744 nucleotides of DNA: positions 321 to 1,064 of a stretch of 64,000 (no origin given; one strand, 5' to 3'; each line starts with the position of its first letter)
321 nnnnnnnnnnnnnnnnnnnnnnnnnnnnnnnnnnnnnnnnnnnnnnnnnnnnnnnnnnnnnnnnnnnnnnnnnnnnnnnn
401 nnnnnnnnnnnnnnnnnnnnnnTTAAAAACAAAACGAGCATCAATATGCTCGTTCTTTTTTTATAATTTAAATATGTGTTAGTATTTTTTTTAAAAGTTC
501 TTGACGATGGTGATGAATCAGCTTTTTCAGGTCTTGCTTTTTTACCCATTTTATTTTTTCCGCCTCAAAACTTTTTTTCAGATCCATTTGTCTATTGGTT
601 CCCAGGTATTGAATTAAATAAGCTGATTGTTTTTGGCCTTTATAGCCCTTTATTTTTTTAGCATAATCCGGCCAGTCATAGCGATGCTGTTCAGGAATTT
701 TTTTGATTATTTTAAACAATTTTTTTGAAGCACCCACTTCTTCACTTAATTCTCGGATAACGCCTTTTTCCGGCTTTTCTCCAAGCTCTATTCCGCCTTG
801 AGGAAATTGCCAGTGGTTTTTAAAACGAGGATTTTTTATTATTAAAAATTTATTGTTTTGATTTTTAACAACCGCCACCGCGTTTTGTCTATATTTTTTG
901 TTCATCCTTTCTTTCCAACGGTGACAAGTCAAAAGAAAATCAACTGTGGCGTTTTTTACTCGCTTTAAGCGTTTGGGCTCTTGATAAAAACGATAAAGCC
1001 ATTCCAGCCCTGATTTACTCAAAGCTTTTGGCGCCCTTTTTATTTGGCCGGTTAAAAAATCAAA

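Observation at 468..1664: Fusion of a TagA/WecG-family glycosyltransferase with a NUDIX hydrolase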

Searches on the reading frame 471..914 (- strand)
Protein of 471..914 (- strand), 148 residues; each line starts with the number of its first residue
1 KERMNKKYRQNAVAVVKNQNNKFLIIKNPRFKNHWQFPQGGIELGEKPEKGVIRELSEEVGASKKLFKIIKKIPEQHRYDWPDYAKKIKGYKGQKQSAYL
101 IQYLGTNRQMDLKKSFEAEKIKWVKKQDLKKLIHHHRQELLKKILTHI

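Call 15: search_solved_structures(query=window:471-914:-, max_evalue=0.001, show_alignments=4)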
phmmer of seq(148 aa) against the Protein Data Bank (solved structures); distinct sequences matched with E-value up to 0.001: 36.
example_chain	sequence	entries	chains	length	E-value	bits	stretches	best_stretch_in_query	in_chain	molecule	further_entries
1f3y_A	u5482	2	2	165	1e-12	51.4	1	7-145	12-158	DIADENOSINE 5',5'''-P1,P4-TETRAPHOSPHATE HYDROLASE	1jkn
5ygu_B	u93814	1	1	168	2.4e-12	50.2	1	7-125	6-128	RNA pyrophosphohydrolase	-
4s2v_A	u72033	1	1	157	4.6e-12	49.3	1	8-125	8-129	RNA pyrophosphohydrolase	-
6d1q_B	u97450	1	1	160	4.9e-12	49.2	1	8-124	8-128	RNA pyrophosphohydrolase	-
6d1v_B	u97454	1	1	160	4.9e-12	49.2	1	8-124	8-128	RNA pyrophosphohydrolase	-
6vcn_A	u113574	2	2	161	5e-12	49.2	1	8-124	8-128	RNA pyrophosphohydrolase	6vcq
4s2w_A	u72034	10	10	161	5e-12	49.2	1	8-124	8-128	RNA pyrophosphohydrolase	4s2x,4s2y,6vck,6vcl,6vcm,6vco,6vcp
2kdv_A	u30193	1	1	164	5.4e-12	49.1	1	8-124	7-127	RNA pyrophosphohydrolase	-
6d13_B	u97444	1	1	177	6.6e-12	48.8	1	8-124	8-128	RNA pyrophosphohydrolase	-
1mut_A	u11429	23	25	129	2.1e-11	47.2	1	9-83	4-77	NUCLEOSIDE TRIPHOSPHATE PYROPHOSPHOHYDROLASE | Mutator mutT protein | 7,8-dihydro-8-oxoguanine-triphosphatase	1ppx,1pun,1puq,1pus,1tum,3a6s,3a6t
2kdw_A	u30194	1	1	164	3.8e-11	46.4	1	8-124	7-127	RNA pyrophosphohydrolase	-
3i7u_A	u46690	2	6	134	6.9e-08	35.8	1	19-143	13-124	AP4A hydrolase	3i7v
3hhj_A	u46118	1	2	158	4.4e-07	33.2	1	16-70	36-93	Mutator mutT protein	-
7syc_A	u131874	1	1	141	1.7e-06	31.2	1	7-81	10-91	7,8-dihydro-8-oxoguanine-triphosphatase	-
2duk_A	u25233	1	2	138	1.8e-06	31.2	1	9-77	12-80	MS0616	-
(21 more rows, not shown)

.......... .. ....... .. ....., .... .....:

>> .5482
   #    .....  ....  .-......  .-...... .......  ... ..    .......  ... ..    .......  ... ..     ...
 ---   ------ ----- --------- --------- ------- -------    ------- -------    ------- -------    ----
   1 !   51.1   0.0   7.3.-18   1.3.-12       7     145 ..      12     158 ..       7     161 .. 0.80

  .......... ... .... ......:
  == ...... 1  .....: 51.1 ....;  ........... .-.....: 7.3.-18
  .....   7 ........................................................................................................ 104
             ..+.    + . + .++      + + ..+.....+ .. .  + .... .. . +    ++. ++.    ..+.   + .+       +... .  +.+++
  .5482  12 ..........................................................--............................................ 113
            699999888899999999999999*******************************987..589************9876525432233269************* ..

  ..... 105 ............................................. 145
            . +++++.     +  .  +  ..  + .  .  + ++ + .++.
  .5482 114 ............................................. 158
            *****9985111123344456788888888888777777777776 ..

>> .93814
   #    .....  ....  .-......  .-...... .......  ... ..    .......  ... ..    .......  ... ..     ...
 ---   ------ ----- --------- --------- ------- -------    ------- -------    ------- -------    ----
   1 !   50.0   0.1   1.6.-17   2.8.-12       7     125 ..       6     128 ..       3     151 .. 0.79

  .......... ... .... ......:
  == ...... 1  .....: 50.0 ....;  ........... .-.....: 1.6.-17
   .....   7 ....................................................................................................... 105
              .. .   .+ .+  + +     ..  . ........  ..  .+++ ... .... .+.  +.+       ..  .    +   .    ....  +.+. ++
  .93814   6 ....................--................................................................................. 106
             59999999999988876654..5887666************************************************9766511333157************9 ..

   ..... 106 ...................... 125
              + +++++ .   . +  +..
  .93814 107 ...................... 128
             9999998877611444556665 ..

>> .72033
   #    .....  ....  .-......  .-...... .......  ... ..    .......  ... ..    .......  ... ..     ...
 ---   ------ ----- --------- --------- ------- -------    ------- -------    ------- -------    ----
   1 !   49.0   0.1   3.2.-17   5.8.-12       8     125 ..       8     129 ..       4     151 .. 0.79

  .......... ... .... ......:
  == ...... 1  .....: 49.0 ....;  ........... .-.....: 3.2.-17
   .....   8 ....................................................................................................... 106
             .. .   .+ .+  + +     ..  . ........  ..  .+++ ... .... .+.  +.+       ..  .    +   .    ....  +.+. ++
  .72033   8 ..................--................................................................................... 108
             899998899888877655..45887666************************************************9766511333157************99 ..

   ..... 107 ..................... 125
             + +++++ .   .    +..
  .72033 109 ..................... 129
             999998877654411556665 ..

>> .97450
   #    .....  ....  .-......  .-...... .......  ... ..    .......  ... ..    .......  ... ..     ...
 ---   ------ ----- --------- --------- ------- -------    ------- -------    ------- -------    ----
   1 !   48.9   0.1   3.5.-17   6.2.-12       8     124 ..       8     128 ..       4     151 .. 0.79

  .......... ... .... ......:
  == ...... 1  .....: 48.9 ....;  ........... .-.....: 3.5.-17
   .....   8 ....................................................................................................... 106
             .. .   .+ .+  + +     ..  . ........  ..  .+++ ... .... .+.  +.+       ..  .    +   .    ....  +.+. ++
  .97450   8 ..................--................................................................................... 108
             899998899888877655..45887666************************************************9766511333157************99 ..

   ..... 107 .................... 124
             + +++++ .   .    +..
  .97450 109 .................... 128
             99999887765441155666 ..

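Call 26: find_homologous_proteins(query=window:471-914:-, max_evalue=0.00001)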
Query seq(148 aa) (148 aa): 1 proteins with E <= 0.00001 among 74 candidates.
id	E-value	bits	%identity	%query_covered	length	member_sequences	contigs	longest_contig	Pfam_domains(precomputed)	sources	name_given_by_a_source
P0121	3.4e-14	71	42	79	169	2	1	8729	PF00293.35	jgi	jgi:putative (di)nucleoside polyphosphate hydrolase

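Call 37: search_protein_representatives(protein=window:471-914:-)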
Query: 148 residues. Proteins with E-value up to 0.001 (for the whole library): 3556; up to 1e-10: 455; up to 1e-30: 6. The best 150 are listed.
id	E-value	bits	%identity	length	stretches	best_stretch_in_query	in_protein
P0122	2.3e-40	154.1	55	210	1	3-147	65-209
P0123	7.4e-38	146.0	45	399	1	2-147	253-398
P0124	7.6e-36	139.5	46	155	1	4-148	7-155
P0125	2.1e-34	134.8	51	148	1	4-148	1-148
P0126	7.0e-33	129.8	36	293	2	8-144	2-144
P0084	5.1e-31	123.8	44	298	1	2-146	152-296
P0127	2.2e-29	118.5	40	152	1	3-138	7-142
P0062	2.5e-29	118.3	43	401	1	2-147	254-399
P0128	2.0e-28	115.4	46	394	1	3-147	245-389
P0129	1.9e-25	105.7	41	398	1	4-138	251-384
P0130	3.7e-25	104.8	39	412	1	3-146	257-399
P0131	4.1e-25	104.7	41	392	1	3-142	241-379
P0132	1.8e-22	96.1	40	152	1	7-139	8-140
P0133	2.2e-22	95.8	36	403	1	8-138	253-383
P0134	3.1e-22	95.3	40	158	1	3-130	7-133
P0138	2.9e-21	92.2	35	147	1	4-138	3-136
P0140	4.1e-21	91.7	36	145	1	6-143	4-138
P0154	4.0e-19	85.2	39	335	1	7-145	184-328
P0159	1.3e-18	83.6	36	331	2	7-131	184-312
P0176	1.2e-17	80.4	41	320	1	6-146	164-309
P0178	1.6e-17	80.1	44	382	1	7-134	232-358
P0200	3.1e-16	75.9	42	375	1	7-135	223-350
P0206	4.4e-16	75.4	40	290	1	7-136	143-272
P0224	1.7e-15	73.5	33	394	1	5-146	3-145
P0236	3.3e-15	72.5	36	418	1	5-140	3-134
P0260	1.2e-14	70.7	35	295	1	5-146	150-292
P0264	1.7e-14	70.2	38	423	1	4-135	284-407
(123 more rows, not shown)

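Call 41: list_cluster_members(proteins=[P0124, P0125, P0127, P0132, P0134, P0138, P0140, P0224, P0236, P0126])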
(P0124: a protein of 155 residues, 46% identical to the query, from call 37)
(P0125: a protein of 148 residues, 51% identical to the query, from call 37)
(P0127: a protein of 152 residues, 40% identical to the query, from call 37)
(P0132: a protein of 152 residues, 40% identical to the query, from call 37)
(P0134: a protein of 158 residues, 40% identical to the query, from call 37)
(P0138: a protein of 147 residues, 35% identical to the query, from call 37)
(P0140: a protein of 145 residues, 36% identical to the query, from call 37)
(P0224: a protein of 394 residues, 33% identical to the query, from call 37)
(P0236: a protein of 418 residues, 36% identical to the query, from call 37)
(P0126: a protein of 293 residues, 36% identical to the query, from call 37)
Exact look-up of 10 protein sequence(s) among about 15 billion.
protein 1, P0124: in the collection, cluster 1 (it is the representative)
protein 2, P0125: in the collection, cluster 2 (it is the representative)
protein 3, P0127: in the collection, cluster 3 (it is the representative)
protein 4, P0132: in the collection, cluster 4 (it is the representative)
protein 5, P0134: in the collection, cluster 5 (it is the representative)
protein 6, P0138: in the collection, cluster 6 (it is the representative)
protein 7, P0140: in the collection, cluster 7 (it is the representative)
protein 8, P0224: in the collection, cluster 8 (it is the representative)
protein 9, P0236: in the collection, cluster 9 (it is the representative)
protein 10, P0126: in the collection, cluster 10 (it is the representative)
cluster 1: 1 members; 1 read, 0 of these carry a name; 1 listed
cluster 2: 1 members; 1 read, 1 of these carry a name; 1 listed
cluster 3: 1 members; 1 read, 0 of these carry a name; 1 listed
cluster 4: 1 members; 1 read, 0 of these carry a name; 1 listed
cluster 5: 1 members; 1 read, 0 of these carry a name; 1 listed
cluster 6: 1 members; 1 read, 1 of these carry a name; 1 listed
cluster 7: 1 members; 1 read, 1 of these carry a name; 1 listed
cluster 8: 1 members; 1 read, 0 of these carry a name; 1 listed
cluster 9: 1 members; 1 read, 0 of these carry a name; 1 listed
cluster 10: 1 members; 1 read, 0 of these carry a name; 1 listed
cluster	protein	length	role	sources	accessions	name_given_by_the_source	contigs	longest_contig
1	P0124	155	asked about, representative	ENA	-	-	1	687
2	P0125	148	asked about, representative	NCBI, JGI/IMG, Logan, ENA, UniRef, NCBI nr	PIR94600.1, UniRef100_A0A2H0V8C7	RNA pyrophosphohydrolase [Candidatus Falkowbacteria bacterium ... | RNA pyrophosphohydrolase n=1 Tax=Candidatus Falkowbacteria bacterium ... | MAG: RNA pyrophosphohydrolase [Candidatus Falkowbacteria bacterium ...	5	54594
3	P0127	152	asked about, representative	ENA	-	-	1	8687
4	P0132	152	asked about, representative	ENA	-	-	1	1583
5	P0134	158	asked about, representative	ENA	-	-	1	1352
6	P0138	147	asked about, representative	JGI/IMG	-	putative (di)nucleoside polyphosphate hydrolase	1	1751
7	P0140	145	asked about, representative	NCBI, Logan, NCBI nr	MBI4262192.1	NUDIX domain-containing protein [Candidatus Uhrbacteria bacterium]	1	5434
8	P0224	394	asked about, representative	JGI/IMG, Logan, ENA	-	-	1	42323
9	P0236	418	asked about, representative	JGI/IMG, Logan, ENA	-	-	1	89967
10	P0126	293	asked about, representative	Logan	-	-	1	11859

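Call 42: find_encoding_contigs(protein=P0125, flank=8000, max_places=2)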
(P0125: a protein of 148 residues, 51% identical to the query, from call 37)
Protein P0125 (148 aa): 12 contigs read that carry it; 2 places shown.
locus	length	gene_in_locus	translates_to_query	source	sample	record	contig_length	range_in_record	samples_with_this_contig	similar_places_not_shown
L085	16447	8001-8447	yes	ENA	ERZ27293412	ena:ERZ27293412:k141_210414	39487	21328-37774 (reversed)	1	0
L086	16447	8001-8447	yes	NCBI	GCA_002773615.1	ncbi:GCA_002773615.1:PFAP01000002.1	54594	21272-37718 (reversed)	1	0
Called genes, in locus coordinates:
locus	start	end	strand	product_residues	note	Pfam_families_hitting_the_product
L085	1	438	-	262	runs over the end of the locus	PF02900:LigB, PF01875:Memo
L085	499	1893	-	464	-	-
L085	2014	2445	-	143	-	-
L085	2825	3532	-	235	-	-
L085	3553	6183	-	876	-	PF02861:Clp_N, PF23569:NBD_SMAX1, PF00004:AAA, PF17871:AAA_lid_9, PF00004:AAA, PF07724:AAA_2, PF07728:AAA_5, PF10431:ClpB_D2-small, +11 more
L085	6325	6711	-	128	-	-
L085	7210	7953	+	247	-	PF03808:Glyco_tran_WecG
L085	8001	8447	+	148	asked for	PF00293:NUDIX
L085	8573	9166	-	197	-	-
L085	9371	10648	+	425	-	-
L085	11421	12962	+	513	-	PF00749:tRNA-synt_1c, PF19269:Anticodon_2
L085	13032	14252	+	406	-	PF01551:Peptidase_M23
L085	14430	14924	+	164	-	-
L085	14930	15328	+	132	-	-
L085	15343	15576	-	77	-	-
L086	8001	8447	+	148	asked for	PF00293:NUDIX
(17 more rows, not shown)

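Call 43: find_encoding_contigs(protein=P0121, flank=8000, max_places=1)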
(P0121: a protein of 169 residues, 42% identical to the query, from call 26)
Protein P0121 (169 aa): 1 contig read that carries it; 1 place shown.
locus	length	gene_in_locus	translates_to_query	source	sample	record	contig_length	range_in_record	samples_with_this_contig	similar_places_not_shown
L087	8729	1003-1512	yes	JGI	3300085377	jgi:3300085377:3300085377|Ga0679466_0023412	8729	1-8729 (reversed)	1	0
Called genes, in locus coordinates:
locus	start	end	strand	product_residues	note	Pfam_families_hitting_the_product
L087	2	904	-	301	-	?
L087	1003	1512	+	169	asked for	PF00293:NUDIX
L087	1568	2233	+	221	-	PF00571:CBS (weak)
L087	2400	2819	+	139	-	PF00210:Ferritin (faint), PF02915:Rubrerythrin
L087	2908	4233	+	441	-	PF02754:CCG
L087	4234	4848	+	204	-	PF12007:DUF3501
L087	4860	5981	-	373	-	PF00696:AA_kinase, PF01472:PUA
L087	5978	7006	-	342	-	PF01018:GTP1_OBG, PF01926:MMR_HSR1, PF02421:FeoB_N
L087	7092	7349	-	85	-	PF01016:Ribosomal_L27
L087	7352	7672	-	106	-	PF00829:Ribosomal_L21p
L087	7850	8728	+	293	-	?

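Call 47: find_encoding_contigs(protein=P0140, flank=5000, max_places=1)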
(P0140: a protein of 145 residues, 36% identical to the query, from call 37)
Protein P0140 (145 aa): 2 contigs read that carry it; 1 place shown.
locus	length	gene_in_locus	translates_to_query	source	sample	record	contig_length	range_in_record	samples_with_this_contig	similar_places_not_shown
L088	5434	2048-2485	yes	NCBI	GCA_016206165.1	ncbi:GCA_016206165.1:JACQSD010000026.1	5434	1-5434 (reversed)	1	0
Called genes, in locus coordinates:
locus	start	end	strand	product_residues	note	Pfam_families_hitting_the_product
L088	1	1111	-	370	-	PF02861:Clp_N, PF13401:AAA_22 (faint), PF13191:AAA_16 (weak), PF23569:NBD_SMAX1, PF05621:TniB (faint), PF00004:AAA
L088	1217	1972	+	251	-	PF03808:Glyco_tran_WecG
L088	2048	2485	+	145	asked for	PF00293:NUDIX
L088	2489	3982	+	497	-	PF00749:tRNA-synt_1c, PF19269:Anticodon_2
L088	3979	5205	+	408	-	PF01551:Peptidase_M23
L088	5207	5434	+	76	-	?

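Call 48: find_encoding_contigs(protein=P0127, flank=5000, max_places=1)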
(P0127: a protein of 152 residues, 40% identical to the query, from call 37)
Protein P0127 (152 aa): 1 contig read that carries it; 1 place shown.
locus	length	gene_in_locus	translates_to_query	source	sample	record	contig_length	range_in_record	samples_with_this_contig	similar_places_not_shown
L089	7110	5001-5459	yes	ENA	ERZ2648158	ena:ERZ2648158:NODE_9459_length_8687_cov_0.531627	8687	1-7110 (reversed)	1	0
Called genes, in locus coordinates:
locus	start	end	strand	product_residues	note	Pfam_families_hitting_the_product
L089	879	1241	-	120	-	PF10431:ClpB_D2-small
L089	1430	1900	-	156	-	PF07724:AAA_2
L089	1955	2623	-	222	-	PF17871:AAA_lid_9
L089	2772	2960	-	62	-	PF13191:AAA_16, PF23569:NBD_SMAX1 (weak)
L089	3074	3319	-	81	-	PF02861:Clp_N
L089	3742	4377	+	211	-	PF02834:LigT_PEase, PF13563:2_5_RNA_ligase2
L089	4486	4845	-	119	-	-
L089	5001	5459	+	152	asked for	PF00293:NUDIX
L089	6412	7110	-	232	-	?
